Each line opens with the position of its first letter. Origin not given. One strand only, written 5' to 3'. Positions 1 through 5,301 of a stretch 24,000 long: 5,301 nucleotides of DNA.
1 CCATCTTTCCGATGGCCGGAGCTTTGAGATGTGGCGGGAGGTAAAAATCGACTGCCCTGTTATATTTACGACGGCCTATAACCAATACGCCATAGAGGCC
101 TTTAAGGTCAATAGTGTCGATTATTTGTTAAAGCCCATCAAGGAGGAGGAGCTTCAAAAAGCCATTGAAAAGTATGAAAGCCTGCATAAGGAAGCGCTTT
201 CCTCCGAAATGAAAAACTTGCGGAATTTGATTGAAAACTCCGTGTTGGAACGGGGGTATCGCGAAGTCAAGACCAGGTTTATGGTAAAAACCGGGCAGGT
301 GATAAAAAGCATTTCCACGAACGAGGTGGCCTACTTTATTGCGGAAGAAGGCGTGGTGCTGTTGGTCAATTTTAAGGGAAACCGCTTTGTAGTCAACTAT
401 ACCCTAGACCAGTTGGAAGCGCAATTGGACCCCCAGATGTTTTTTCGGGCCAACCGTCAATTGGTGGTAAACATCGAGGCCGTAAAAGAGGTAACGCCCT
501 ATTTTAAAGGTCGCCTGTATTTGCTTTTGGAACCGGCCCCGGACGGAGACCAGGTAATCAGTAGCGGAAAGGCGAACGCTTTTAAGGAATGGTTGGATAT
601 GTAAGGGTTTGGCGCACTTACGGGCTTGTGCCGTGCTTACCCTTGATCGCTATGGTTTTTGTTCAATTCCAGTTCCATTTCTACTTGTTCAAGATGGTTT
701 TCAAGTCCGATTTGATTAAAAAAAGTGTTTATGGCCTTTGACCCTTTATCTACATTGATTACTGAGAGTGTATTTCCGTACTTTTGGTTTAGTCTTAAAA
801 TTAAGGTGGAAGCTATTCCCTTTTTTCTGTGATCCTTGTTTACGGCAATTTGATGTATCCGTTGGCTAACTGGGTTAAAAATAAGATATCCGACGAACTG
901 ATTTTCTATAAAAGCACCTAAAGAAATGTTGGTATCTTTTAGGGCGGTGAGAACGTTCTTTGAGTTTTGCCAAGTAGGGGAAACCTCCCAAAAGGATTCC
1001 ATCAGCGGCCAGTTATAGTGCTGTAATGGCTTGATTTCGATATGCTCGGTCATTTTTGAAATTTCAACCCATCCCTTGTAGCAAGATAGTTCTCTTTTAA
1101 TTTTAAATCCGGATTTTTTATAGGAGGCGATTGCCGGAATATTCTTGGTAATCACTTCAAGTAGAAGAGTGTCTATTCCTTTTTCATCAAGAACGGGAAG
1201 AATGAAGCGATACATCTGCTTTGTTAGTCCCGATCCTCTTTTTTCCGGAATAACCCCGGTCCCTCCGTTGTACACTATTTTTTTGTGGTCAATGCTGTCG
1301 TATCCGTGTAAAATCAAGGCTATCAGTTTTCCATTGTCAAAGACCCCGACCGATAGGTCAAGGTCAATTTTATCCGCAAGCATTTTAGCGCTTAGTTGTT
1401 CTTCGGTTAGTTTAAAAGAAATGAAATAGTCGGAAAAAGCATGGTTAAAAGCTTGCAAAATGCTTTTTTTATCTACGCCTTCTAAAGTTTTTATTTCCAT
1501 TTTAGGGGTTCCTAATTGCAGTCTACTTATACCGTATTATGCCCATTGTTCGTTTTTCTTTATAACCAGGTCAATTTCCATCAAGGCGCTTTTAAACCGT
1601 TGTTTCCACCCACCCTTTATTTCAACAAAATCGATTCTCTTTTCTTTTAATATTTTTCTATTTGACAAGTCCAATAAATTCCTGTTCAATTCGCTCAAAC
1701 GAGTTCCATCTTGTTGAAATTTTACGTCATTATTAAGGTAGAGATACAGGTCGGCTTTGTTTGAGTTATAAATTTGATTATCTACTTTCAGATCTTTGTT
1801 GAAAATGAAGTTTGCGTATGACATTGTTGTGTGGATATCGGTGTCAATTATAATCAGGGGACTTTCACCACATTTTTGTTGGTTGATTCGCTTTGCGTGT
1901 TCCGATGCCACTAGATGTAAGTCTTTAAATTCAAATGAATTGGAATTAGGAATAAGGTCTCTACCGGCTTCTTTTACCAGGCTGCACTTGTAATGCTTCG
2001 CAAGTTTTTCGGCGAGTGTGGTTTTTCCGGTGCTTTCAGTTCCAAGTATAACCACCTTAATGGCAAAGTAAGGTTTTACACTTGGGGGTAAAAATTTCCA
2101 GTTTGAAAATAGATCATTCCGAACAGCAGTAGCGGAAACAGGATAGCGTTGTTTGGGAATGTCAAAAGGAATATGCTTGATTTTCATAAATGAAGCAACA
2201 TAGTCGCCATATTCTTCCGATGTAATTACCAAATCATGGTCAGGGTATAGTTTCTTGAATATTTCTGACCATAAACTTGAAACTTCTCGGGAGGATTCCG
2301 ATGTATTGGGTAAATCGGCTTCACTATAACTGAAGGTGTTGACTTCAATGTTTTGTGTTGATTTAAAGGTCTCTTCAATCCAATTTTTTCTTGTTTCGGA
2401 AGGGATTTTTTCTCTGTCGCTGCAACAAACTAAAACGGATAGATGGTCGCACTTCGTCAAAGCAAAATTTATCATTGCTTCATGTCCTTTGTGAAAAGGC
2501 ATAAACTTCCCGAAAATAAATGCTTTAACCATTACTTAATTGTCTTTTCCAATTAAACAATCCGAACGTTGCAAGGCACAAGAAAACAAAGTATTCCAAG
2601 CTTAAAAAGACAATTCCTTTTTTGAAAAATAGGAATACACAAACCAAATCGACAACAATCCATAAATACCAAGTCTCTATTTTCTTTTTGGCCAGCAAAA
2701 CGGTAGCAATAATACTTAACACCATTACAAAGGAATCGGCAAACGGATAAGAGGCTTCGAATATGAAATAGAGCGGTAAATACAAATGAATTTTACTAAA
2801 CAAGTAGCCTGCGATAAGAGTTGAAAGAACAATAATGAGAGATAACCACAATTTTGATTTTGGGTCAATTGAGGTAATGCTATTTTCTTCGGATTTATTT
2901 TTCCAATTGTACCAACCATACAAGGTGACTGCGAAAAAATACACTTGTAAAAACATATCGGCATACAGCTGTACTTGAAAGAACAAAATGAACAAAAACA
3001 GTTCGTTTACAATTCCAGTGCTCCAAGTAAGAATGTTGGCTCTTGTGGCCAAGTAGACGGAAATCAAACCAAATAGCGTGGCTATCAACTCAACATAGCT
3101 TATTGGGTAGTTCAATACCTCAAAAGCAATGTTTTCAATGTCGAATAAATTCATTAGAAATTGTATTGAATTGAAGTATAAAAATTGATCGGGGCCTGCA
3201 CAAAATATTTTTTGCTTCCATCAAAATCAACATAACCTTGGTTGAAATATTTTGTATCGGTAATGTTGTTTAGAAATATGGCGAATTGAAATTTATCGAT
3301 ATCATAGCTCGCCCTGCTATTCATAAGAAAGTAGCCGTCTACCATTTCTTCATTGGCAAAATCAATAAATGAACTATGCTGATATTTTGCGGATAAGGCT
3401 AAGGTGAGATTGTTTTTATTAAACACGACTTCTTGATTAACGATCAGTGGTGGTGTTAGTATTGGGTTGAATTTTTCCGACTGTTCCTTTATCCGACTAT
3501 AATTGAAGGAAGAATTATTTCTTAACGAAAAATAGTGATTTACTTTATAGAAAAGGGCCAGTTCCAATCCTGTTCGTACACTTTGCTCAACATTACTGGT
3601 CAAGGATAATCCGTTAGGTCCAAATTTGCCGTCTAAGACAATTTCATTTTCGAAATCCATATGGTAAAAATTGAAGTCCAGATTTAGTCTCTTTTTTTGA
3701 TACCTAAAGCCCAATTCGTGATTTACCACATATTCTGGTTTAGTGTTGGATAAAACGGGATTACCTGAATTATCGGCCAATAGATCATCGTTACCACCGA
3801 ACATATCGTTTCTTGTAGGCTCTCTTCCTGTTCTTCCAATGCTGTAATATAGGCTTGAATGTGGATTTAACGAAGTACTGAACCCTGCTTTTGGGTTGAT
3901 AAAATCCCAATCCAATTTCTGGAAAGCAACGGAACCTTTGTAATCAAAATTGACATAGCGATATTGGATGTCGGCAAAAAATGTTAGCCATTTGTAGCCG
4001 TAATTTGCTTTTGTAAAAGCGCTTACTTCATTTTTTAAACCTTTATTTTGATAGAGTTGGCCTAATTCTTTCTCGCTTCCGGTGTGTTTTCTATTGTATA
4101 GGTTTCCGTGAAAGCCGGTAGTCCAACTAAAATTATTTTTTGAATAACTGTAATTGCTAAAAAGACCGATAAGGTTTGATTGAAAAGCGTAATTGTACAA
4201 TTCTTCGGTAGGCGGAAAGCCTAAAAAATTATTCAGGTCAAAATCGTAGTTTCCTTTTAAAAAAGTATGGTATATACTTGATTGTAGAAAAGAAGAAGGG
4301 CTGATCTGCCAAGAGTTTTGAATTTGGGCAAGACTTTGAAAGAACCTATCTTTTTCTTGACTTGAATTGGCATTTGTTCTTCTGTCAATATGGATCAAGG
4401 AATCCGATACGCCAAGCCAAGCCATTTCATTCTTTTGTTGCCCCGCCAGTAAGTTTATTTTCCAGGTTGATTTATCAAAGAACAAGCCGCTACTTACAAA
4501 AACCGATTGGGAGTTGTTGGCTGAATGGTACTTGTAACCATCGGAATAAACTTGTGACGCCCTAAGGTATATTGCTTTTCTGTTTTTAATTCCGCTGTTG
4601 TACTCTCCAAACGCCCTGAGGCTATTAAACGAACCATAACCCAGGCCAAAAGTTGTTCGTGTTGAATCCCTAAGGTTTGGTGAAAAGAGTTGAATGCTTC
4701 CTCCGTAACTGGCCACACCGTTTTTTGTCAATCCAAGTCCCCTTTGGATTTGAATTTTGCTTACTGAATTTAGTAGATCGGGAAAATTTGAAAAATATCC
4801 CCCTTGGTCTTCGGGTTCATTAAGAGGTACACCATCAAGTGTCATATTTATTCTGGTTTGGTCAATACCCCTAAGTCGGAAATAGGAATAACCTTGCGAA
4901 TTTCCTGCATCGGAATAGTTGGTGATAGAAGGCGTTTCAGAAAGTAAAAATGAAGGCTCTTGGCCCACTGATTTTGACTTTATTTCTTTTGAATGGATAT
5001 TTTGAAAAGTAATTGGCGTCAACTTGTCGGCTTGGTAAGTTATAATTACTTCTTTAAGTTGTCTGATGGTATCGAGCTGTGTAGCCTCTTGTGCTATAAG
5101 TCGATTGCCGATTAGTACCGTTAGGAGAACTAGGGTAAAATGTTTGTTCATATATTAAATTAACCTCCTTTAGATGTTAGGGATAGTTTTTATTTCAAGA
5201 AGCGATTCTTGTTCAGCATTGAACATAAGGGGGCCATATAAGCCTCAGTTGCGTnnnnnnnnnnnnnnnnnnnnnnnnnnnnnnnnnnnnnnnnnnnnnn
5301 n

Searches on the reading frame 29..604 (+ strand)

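Call 6: search_protein_families(library=pfam, proteins=[window:29-604:+], max_evalue=0.01)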
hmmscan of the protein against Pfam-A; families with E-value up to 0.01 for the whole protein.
window:29-604:+ (191 aa): 2 families
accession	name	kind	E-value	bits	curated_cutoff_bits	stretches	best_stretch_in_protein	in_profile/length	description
PF04397.21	LytTR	-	6.2e-17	62.1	22.6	1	92-189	3-97/98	LytTr DNA-binding domain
PF00072.30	Response_reg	-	3.6e-06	27.5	30.2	1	5-47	67-111/111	Response regulator receiver domain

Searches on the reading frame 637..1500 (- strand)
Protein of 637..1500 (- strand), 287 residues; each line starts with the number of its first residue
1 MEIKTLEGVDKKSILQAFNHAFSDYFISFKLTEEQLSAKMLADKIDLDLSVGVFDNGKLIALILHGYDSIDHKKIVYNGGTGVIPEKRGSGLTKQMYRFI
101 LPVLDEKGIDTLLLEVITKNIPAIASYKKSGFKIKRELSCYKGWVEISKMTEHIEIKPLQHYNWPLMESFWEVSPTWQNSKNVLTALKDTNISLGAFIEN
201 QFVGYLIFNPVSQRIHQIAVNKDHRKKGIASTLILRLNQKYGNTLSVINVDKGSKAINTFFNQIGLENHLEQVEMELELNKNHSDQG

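Call 6: search_protein_families(library=pfam, proteins=[window:637-1500:-], max_evalue=0.01)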
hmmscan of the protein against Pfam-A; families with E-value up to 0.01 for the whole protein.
window:637-1500:- (287 aa): 7 families
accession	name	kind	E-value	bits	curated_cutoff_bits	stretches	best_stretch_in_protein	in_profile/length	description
PF00583.31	Acetyltransf_1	-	2.3e-18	67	20.7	2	46-132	31-116/116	Acetyltransferase (GNAT) family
PF13508.13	Acetyltransf_7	-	4.1e-12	46.7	27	2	196-265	8-81/84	Acetyltransferase (GNAT) domain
PF13673.13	Acetyltransf_10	-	6.5e-10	39.5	23.6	1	188-270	28-111/128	Acetyltransferase (GNAT) domain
PF08445.16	FR47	-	4.3e-07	30.3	22.1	0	79-135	25-80/86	FR47-like protein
PF13527.13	Acetyltransf_9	-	1.1e-06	29.1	25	0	9-116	8-113/127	Acetyltransferase (GNAT) domain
PF13420.13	Acetyltransf_4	-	0.0001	22.8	24.3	1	88-137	89-139/155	Acetyltransferase (GNAT) domain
PF13880.12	Acetyltransf_13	-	0.0042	17.3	22.8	0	215-237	7-29/69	ESCO1/2 acetyl-transferase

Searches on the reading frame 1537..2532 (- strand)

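Call 6: search_protein_families(library=pfam, proteins=[window:1537-2532:-], max_evalue=0.01)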
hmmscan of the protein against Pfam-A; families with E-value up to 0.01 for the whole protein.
window:1537-2532:- (331 aa): 5 families
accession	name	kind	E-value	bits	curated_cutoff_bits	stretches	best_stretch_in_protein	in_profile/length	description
PF13521.12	AAA_28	-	1e-23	84.8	27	1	159-312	1-164/164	AAA domain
PF08218.17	Citrate_ly_lig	-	1.2e-06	28.7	20.9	1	12-66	10-64/182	Citrate lyase ligase C-terminal domain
PF01467.32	CTP_transf_like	-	1.6e-06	28.8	21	1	6-138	2-131/133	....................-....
PF00004.35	AAA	-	0.0017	19.3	21.2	1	161-218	2-48/131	ATPase family associated with various cellular activities (AAA)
PF13238.12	AAA_18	-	0.0047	17.8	29.4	0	160-197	1-35/128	AAA domain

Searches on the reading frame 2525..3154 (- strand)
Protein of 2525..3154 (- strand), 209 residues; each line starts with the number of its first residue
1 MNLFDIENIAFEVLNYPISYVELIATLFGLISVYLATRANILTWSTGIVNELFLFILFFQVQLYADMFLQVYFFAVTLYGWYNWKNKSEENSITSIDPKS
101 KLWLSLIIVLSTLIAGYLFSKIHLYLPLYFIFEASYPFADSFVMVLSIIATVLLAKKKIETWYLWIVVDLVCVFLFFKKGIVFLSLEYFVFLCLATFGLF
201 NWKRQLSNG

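Call 6: search_protein_families(library=pfam, proteins=[window:2525-3154:-], max_evalue=0.01)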
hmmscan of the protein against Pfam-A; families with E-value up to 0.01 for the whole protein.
window:2525-3154:- (209 aa): 1 family
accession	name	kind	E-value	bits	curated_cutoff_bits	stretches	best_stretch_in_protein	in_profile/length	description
PF04973.17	NMN_transporter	-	1.9e-54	184.7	27.3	1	19-204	1-175/175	Nicotinamide mononucleotide transporter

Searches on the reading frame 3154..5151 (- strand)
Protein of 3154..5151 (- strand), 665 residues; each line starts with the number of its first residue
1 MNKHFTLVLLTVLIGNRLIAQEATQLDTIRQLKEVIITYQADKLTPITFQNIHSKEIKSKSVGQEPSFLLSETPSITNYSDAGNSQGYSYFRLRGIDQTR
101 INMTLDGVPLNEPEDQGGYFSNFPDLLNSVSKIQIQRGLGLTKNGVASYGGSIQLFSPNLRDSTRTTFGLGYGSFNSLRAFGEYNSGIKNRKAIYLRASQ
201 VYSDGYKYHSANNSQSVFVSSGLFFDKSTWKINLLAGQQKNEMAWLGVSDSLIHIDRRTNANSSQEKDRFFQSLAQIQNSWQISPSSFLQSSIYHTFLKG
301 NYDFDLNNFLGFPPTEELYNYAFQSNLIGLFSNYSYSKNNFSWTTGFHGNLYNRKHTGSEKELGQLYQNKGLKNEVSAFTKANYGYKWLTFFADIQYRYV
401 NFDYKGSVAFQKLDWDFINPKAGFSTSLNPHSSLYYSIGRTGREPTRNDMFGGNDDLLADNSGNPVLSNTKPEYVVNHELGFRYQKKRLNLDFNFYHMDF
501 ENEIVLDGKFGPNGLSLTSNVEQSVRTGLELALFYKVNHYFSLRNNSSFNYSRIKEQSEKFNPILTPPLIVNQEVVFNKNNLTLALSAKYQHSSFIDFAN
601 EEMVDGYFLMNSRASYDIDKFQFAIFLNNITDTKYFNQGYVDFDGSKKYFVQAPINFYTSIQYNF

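Call 6: search_protein_families(library=pfam, proteins=[window:3154-5151:-], max_evalue=0.01)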
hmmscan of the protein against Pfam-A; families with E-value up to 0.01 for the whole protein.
window:3154-5151:- (665 aa): 2 families
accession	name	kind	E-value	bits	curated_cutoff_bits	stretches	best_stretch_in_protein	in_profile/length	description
PF00593.30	TonB_dep_Rec_b-barrel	-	2.6e-24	87.4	27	1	159-630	8-436/436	TonB dependent receptor-like, beta-barrel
PF07715.20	Plug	-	7.6e-10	39.7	23.9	1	45-151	5-106/107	TonB-dependent Receptor Plug Domain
